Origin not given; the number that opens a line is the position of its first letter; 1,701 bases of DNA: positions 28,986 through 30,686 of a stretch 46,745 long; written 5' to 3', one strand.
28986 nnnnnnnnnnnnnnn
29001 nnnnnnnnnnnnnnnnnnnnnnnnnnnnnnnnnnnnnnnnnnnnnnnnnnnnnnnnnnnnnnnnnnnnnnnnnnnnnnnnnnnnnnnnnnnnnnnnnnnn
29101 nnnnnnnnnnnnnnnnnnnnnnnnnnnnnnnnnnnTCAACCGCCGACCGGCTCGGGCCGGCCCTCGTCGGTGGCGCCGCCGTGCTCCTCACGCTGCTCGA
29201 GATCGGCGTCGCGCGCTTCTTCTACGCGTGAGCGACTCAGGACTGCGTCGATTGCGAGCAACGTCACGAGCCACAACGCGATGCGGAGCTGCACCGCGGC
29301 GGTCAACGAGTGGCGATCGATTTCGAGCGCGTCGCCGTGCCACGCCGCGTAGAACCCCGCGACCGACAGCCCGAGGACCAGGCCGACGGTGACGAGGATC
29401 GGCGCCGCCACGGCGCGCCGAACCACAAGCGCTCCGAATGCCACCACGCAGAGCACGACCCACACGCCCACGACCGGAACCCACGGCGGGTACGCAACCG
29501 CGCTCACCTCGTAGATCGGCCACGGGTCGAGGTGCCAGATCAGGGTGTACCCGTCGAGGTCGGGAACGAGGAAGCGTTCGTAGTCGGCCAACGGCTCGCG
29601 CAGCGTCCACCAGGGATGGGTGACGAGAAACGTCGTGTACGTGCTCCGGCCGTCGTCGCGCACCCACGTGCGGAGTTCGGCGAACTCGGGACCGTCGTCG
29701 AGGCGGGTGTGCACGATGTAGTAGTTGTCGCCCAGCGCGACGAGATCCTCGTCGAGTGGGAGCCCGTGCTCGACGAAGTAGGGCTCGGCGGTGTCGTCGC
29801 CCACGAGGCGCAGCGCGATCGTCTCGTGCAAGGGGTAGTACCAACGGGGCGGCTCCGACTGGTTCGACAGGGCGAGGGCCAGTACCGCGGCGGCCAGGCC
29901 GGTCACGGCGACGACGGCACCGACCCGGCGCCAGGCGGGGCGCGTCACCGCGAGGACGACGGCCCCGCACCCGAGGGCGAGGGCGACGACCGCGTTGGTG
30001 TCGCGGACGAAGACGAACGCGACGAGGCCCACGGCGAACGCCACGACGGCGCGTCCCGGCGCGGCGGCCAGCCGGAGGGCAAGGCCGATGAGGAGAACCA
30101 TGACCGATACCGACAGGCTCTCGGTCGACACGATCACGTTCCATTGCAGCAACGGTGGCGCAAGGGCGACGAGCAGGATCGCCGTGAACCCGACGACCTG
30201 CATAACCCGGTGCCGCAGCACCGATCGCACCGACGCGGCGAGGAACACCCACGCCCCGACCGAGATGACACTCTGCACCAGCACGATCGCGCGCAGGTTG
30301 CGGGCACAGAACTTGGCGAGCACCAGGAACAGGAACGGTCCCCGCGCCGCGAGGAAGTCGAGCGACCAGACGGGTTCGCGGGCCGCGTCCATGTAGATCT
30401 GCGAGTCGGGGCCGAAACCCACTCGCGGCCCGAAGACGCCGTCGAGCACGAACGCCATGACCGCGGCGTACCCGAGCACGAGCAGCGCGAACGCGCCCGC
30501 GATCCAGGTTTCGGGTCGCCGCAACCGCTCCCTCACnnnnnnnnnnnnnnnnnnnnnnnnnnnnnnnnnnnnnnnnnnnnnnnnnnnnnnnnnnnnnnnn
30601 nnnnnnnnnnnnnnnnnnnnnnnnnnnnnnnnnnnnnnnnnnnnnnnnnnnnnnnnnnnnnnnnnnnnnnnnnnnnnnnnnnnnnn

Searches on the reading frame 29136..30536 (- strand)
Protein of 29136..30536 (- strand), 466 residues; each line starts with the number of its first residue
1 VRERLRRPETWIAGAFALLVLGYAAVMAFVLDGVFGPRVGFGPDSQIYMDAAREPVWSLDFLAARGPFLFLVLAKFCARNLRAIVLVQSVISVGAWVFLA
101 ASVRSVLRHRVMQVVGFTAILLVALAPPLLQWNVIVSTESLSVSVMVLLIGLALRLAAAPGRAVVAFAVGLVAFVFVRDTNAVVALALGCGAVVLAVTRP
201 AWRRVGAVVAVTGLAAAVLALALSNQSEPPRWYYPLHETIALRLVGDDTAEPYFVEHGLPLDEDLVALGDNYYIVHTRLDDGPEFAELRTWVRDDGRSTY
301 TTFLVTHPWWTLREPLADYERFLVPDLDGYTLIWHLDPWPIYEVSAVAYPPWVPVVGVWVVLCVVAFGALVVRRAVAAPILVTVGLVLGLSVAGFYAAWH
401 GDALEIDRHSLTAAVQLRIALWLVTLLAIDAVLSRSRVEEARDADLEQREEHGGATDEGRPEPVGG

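Call 7: search_protein_families(library=pfam, proteins=[window:29136-30536:-], max_evalue=0.01)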
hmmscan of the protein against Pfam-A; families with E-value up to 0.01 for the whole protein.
window:29136-30536:- (466 aa): 0 families

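Call 10: search_protein_families(library=ncbifam, proteins=[window:29136-30536:-], max_evalue=0.01)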
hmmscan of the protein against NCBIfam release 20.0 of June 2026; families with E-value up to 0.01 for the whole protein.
window:29136-30536:- (466 aa): 0 families

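Call 13: find_homologous_proteins(query=window:29136-30536:-)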
Query window:29136-30536:- (466 aa): 39 proteins with E <= 0.001 among 8000 candidates.
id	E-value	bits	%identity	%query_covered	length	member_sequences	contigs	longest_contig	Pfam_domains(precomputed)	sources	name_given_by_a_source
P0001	0.0e+0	1019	100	100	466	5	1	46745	-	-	-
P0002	2.5e-180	618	63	99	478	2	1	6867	-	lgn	-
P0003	1.2e-164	567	58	97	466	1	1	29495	-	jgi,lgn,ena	-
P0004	1.0e-117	412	46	98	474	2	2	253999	-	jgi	jgi:hypothetical protein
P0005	2.7e-115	404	47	98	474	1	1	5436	-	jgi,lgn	jgi:hypothetical protein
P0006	7.1e-114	399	49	92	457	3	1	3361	-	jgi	-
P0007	3.4e-113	397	46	99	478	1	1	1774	-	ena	-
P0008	2.8e-111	391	48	91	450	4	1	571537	-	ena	-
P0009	3.9e-110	387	47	95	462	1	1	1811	-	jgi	jgi:hypothetical protein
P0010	1.0e-109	386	47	94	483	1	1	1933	-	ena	-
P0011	2.8e-108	381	45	99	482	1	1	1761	-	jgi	jgi:hypothetical protein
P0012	3.5e-108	381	45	96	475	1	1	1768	-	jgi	-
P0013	9.7e-108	379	44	96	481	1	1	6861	-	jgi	jgi:hypothetical protein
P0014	2.6e-105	371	47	94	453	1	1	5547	-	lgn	-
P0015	4.0e-105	370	46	93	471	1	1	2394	-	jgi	jgi:hypothetical protein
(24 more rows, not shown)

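Call 18: find_encoding_contigs(protein=P0004, flank=10000, max_places=3)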
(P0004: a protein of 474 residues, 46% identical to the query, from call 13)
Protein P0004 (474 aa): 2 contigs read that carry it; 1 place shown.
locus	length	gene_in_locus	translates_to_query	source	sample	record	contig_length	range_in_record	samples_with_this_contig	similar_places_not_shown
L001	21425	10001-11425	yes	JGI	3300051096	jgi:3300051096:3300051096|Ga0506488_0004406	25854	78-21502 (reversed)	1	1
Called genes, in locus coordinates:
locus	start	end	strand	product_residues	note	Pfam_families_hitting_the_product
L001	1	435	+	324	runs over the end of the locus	PF00296:Bac_luciferase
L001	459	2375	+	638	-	PF01757:Acyl_transf_3, PF19040:SGNH (weak), PF04311:DUF459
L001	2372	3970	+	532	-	PF13231:PMT_2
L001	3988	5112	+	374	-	-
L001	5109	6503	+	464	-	PF13231:PMT_2 (weak)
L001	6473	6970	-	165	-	-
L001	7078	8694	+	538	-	PF01946:Thi4 (weak), PF01266:DAO (weak), PF01593:Amino_oxidase, PF13450:NAD_binding_8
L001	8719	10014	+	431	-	PF01757:Acyl_transf_3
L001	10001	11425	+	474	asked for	-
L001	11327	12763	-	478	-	PF09913:DUF2142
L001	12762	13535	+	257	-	PF00535:Glycos_transf_2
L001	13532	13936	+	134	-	PF10066:DUF2304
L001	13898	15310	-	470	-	PF11794:HpaB_N, PF03241:HpaB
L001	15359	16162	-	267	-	PF01522:Polysacc_deac_1, PF11959:DUF3473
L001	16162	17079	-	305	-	PF13527:Acetyltransf_9 (weak)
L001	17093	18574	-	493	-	PF02366:PMT (weak), PF13231:PMT_2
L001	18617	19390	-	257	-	PF00535:Glycos_transf_2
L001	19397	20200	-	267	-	PF01209:Ubie_methyltran (weak), PF13489:Methyltransf_23, PF08241:Methyltransf_11, PF08242:Methyltransf_12, PF13649:Methyltransf_25, PF13847:Methyltransf_31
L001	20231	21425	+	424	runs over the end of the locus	?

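Call 19: find_related_loci(query=A1, collection=genome_contigs, flank=10000)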
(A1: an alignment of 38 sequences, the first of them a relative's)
Query A1 (466 aa) in genome_contigs; peptide patterns used: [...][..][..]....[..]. (x = any residue, [..] = any of these).
152 stretches matched a pattern; 5 encode a relative of the query (tblastn E <= 1e-3); 5 distinct loci.
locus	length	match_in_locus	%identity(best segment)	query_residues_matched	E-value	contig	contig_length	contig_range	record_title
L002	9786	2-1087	88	105-466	6e-174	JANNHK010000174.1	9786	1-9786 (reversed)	MAG: Actinomycetes bacterium isolate SOY_6_C_metabat_267 SOY_6_C_k141_266205, whole genome shotgun sequence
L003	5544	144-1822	43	12-464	3e-86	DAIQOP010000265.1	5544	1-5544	MAG TPA_asm: Actinomycetota bacterium isolate CTOTU10851 NODE_5296_length_5544_cov_3.541993, whole genome shotgun sequen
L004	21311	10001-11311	38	36-464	2e-67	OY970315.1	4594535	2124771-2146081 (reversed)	MAG: uncultured Actinomycetes bacterium isolate MFD02416.bin.c.12 genome assembly, chromosome: 1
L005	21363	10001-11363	44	7-453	1e-50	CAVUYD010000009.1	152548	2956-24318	MAG: uncultured Actinomycetes bacterium isolate MFD05942.bin.2.133 genome assembly, contig: contig_9303, whole genome sh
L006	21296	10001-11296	34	12-440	2e-66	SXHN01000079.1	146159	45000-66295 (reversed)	MAG: Actinomycetota bacterium isolate F1-120-MAGs023 F1-120__c485355, whole genome shotgun sequence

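Call 24: predict_structure(alignment_id=A1)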
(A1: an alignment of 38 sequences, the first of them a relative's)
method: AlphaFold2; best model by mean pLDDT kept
length: 466 residues; sequences in the alignment: 38
mean_pLDDT: 92.4   pTM: 0.90
mean pLDDT of the five models: 92.4, 91.5, 90.5, 89.7, 88.9
residues with pLDDT >= 90: 383; 70-90: 58; 50-70: 21; < 50: 4
segments of 3 or more residues with pLDDT < 50: none
pLDDT, mean of each block of 10 residues (from residue 1): 71 98 94 70 90 95 91 96 96 98 97 98 97 91 97 96 96 94 94 96 97 97 93 94 96 98 94 85 95 97 98 97 93 90 96 98 98 97 97 95 93 97 98 87 78 62 53
secondary structure, 60 per line:
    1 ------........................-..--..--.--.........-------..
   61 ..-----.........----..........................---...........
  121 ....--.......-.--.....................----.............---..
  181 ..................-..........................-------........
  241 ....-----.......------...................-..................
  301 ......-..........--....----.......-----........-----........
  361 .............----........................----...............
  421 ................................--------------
elements in order: H7-30 H43-51 H59-62 H68-76 H81-106 H110-124 H127-133 H138-158 H163-175 H179-198 H200-225 H233-244 H250-256 H263-281 H283-306 H308-317 H320-323 H328-334 H340-347 H353-373 H378-401 H406-452

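Call 27: fold_search(model_id=the predicted structure, library=pdb)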
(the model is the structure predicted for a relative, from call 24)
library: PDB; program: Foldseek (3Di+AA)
matches with E <= 10: 336; with E <= 0.001: 4
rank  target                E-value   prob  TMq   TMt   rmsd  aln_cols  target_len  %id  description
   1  8b6l_I                2.1e-04  1.00  0.43  0.32  16.1       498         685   12  Subtomogram average of the human Sec61-TRAP-OSTA-translocon (released 2022-12-07)
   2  9n9j_I                4.4e-04  1.00  0.43  0.31  16.1       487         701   11  Structure of a GRP94 folding intermediate engaged with a CCDC134- and FKBP11-bound secretory translocon (released 2025-11-19)
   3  7e9s_A                6.5e-04  1.00  0.46  0.27  16.4       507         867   14  Archaeal oligosaccharyltransferase AglB from Archaeoglobus fulgidus in complex with an inhibitory peptide and a dolich (released 2021-09-08)
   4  8agc_A                7.5e-04  1.00  0.44  0.31  17.1       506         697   12  Structure of yeast oligosaccharylransferase complex with lipid-linked oligosaccharide and non-acceptor peptide bound (released 2022-12-07)
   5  6s7o_A                1.6e-03  1.00  0.44  0.33  16.3       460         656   12  Cryo-EM structure of human oligosaccharyltransferase complex OST-A (released 2019-12-18)
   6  3wak                  1.9e-03  1.00  0.44  0.26  16.7       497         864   12  Crystal structure of the Archaeoglobus fulgidus oligosaccharyltransferase (O29867_ARCFU) in the apo form (released 2013-10-30)
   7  5gmy_A                4.5e-03  1.00  0.44  0.26  16.0       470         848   12  Crystal structure of the Archaeoglobus fulgidus oligosaccharyltransferase (O29867_ARCFU) tethered with an acceptor pep (released 2017-02-01)
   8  8pn9_A                5.3e-03  1.00  0.42  0.33  16.9       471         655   13  Structure of human oligosaccharyltransferase OST-A complex bound to NGI-1 (released 2024-05-08)
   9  8age_A                6.2e-03  1.00  0.42  0.32  14.8       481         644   10  Structure of yeast oligosaccharylransferase complex with acceptor peptide bound (released 2022-12-07)
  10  3waj                  6.4e-03  1.00  0.43  0.27  15.9       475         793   14  Crystal structure of the Archaeoglobus fulgidus oligosaccharyltransferase (O29867_ARCFU) complex with Zn and sulfate (released 2013-10-30)
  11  6ftg_5                6.7e-03  1.00  0.46  0.35  16.1       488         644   12  Subtomogram average of OST-containing ribosome-translocon complexes from canine rough microsomal membranes (released 2018-03-21)
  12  7oci_F                8.8e-03  1.00  0.42  0.32  13.1       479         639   11  Cryo-EM structure of yeast Ost6p containing oligosaccharyltransferase complex (released 2022-02-16)
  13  5ogl_A                1.0e-02  1.00  0.42  0.30  15.4       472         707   13  Structure of bacterial oligosaccharyltransferase PglB in complex with an acceptor peptide and an lipid-linked oligosac (released 2017-10-25)
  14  6gxc_A                1.4e-02  1.00  0.43  0.30  16.2       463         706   12  Bacterial oligosaccharyltransferase PglB in complex with an inhibitory peptide and a reactive lipid-linked oligosaccha (released 2018-11-14)
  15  6s7t_A                1.4e-02  1.00  0.42  0.30  17.3       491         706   12  Cryo-EM structure of human oligosaccharyltransferase complex OST-B (released 2019-12-18)
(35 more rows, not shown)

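Call 67: search_protein_representatives(alignment_id=A1)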
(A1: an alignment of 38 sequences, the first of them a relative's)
Query: 38 sequences, 458 profile positions. Proteins with E-value up to 0.001 (for the whole library): 3042; up to 1e-10: 2021; up to 1e-30: 1141. The best 150 are listed.
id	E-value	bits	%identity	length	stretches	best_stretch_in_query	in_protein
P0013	3.4e-195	665.6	-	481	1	4-456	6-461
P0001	8.6e-186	634.6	-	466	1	4-457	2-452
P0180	5.2e-181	618.8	-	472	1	7-446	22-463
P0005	1.2e-172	591.2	-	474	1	3-455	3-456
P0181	3.0e-149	514.1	-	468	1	3-455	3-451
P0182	3.8e-147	507.2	-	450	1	5-437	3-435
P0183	4.2e-147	507.0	-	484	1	49-406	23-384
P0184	1.0e-135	469.5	-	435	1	30-445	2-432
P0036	5.9e-133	460.4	-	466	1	2-442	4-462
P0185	1.1e-125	436.5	-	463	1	4-441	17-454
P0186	1.7e-121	422.6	-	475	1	6-447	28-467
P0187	3.8e-111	388.5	-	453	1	9-444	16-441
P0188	5.2e-111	388.1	-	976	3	40-442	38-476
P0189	6.5e-110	384.4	-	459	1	4-449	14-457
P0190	1.6e-107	376.6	-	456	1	4-445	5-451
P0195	4.2e-101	355.4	-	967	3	37-441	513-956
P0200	8.9e-91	321.4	-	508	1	5-444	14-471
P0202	4.0e-89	315.9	-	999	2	24-441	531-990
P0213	9.9e-78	278.3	-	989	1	46-444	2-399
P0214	7.0e-75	269.0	-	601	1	17-443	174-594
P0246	1.3e-67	245.0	-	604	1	17-439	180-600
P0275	6.5e-65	236.1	-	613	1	43-441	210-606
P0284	2.0e-64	234.5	-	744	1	8-446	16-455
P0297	7.5e-64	232.6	-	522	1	17-438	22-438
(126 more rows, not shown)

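Call 68: search_protein_families(library=pfam, proteins=[P0188, P0195, P0202, P0213, P0284, P0214, P0246, P0275, P0200, P0297], max_evalue=0.01)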
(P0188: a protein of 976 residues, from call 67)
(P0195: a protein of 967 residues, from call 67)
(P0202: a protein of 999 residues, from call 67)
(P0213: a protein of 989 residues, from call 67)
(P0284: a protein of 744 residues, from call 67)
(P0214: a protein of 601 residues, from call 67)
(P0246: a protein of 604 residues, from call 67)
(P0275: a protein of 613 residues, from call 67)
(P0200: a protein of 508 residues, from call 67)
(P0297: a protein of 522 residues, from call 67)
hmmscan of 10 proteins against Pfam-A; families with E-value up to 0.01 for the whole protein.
P0188 (976 aa): 0 families

P0195 (967 aa): 0 families

P0202 (999 aa): 0 families

P0213 (989 aa): 1 family
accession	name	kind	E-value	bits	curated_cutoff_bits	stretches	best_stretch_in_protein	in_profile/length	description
PF00884.28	Sulfatase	-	4.3e-06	26.7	25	1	827-934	167-279/301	Sulfatase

P0284 (744 aa): 0 families

P0214 (601 aa): 0 families

P0246 (604 aa): 0 families

P0275 (613 aa): 1 family
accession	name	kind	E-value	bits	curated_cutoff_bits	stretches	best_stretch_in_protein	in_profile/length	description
PF13231.12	PMT_2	-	7.4e-06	26.7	26.1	1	237-388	7-155/160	Dolichyl-phosphate-mannose-protein mannosyltransferase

P0200 (508 aa): 2 families
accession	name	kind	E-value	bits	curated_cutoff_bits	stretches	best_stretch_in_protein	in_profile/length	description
PF02529.20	PetG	-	0.00026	21.2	23.7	1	376-395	6-25/36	Cytochrome B6-F complex subunit 5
PF01169.24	GDT1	-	0.0025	18.6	27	1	410-453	28-73/75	Divalent cation/proton antiporter GDT1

P0297 (522 aa): 0 families

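Call 88: search_protein_families(library=pfam, proteins=[L004:2383-3417:-, L004:3444-4331:-, L004:5285-6370:+, L004:7770-8576:+, L004:8618-9706:+, L004:11308-12108:+, L004:12300-15959:+, L004:15959-17644:+, L004:17696-18673:+, L004:19438-21120:-], max_evalue=0.001)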
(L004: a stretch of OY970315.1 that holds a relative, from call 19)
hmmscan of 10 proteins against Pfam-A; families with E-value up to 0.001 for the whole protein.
L004:2383-3417:- (344 aa): 3 families
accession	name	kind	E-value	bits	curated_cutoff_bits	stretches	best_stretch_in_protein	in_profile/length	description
PF00561.26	Abhydrolase_1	-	1.1e-35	124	25.8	1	29-270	1-244/245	alpha/beta hydrolase fold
PF12697.13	Abhydrolase_6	-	9.2e-26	92.3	26.3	1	31-277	1-217/217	Alpha/beta hydrolase family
PF12146.15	Hydrolase_4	-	4.2e-18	65.9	27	1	30-270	6-238/239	Serine aminopeptidase, S33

L004:3444-4331:- (295 aa): 1 family
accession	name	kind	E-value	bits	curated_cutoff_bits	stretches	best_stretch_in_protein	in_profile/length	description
PF03405.20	FA_desaturase_2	-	4.5e-61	206.9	22.7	1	4-289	7-311/325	Fatty acid desaturase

L004:5285-6370:+ (361 aa): 2 families
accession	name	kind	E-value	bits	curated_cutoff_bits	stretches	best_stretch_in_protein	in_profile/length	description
PF00211.25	Guanylate_cyc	-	1.5e-08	34.9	21.9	1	185-337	10-178/183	Adenylate and Guanylate cyclase catalytic domain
PF16701.10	Ad_Cy_reg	-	5.2e-05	23.6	28.6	1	44-126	60-142/186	Adenylate cyclase regulatory domain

L004:7770-8576:+ (268 aa): 2 families
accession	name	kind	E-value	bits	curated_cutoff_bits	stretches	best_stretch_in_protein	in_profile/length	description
PF00378.25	ECH_1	-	5e-38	131.3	27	1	2-215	9-212/251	Enoyl-CoA hydratase/isomerase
PF16113.10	ECH_2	-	3.6e-20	73.2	27.2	1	2-211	4-203/335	Enoyl-CoA hydratase/isomerase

L004:8618-9706:+ (362 aa): 3 families
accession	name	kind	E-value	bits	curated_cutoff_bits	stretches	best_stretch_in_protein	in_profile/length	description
PF16912.11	Glu_dehyd_C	-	5.6e-67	225.7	34.9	1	156-357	2-211/211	Glucose dehydrogenase C-terminus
PF08240.17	ADH_N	-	1.2e-12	48.4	23.5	1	37-150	2-102/104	Alcohol dehydrogenase GroES-like domain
PF00107.32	ADH_zinc_N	-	2.8e-05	24.5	31.8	1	195-317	1-125/129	Zinc-binding dehydrogenase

L004:11308-12108:+ (266 aa): 1 family
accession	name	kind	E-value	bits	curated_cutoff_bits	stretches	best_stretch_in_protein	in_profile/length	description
PF00498.31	FHA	-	1.4e-05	25.9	20.7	1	191-253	11-66/67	FHA domain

L004:12300-15959:+ (1219 aa): 6 families
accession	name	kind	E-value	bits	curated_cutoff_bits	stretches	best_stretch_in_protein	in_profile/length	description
PF00069.31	Pkinase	-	9.3e-45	153.5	31.7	1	12-259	4-254/263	Protein kinase domain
PF07714.23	PK_Tyr_Ser-Thr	-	5.3e-28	98.5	23.1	1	14-257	6-249/258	Protein tyrosine and serine/threonine kinase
PF18911.6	PKD_4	-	1e-26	93.2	27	2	755-835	3-85/85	PKD domain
PF00801.26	PKD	-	2.5e-16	59.9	23.5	2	767-831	14-77/80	PKD domain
PF03109.22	ABC1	-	0.00015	21.4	22.9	0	84-156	144-215/244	ABC1 atypical kinase-like domain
PF22352.2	K319L-like_PKD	-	0.00025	21.4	27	0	808-835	57-84/84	K319L-like, PKD domain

L004:15959-17644:+ (561 aa): 5 families
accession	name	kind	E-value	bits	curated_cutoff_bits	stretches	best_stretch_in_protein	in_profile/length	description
PF00498.31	FHA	-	2.9e-30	104.9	20.7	2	22-85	1-67/67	FHA domain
PF16697.10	Yop-YscD_cpl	-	3e-23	82.3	33.2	2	21-86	18-85/94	Inner membrane component of T3SS, cytoplasmic domain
PF13365.12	Trypsin_2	-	1e-19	72.1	27.6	1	326-520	1-144/144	Trypsin-like peptidase domain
PF10459.15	Peptidase_S46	-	2.7e-10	40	22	0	325-382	48-107/698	Peptidase S46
PF00089.32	Trypsin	-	2.7e-08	34.3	20.6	1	326-535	27-208/220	Trypsin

L004:17696-18673:+ (325 aa): 3 families
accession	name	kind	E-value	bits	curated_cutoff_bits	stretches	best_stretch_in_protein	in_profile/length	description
PF00498.31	FHA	-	5e-21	75.3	20.7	1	18-71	1-56/67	FHA domain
PF16697.10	Yop-YscD_cpl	-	3.4e-12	46.9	33.2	1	16-75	17-77/94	Inner membrane component of T3SS, cytoplasmic domain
PF13828.11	DUF4190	-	2.5e-10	40.4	35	1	158-227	2-61/62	Domain of unknown function (DUF4190)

L004:19438-21120:- (560 aa): 5 families
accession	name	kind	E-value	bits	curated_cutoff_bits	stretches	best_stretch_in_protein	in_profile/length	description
PF16203.11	ERCC3_RAD25_C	-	3.1e-46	158.1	27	1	368-556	1-196/248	ERCC3/RAD25/XPB C-terminal helicase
PF13625.11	Helicase_C_3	-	1.7e-35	122.2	34.2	1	10-138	1-124/125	Helicase conserved C-terminal domain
PF04851.21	ResIII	-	5.6e-15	56.1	22.5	1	182-343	2-163/164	Type III restriction enzyme, res subunit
PF00271.37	Helicase_C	-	6.9e-14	52.5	23.5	1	412-515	2-109/110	Helicase conserved C-terminal domain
PF00270.35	DEAD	-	0.00044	20.5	26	1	202-343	13-161/167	DEAD/DEAH box helicase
